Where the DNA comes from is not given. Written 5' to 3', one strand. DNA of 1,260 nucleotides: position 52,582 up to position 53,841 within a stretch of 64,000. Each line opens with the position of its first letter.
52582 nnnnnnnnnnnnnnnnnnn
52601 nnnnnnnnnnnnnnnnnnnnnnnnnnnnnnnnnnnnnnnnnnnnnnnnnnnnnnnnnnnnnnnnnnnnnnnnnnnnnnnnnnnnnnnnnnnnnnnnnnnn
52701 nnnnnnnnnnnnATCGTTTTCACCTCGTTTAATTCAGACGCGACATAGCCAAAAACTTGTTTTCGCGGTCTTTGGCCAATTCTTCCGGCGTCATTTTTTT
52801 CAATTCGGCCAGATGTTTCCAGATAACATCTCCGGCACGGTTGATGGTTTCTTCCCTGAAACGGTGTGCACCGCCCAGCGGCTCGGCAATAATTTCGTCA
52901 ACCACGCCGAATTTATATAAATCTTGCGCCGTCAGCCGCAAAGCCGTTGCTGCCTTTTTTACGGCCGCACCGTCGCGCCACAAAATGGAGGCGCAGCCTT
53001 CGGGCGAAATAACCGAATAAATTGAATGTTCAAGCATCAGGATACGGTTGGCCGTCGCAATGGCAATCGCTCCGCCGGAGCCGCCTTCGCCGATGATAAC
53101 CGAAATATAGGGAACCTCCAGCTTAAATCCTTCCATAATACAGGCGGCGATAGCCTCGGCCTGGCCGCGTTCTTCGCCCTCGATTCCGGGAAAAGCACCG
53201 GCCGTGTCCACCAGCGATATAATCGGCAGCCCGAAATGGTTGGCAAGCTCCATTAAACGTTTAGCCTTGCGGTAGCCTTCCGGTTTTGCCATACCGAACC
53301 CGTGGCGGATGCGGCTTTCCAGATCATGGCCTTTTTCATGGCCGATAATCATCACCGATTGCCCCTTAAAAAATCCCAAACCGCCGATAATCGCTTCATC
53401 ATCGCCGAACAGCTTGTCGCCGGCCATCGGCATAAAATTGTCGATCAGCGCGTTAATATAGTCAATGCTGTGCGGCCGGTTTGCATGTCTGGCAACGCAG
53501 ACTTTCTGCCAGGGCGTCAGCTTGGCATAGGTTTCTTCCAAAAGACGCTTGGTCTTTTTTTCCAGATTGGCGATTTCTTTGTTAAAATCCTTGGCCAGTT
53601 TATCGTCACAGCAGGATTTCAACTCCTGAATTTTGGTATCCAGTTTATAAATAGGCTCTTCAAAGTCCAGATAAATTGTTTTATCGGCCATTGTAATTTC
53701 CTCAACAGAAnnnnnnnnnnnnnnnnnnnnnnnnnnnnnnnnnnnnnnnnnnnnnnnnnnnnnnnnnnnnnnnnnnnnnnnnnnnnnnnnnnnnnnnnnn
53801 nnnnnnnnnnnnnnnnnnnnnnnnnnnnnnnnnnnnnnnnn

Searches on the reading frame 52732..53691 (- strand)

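Call 35: search_protein_families(library=pfam, proteins=[window:52732-53691:-], max_evalue=0.001)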
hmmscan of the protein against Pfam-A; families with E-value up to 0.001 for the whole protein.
window:52732-53691:- (320 aa): 2 families
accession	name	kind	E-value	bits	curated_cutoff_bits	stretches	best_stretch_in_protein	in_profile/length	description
PF03255.19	ACCA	-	9.8e-137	455.7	23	1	7-316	1-309/310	Acetyl co-enzyme A carboxylase carboxyltransferase-like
PF01039.27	Carboxyl_trans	-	9.5e-18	64.5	22.3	1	101-249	284-428/493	Carboxyl transferase domain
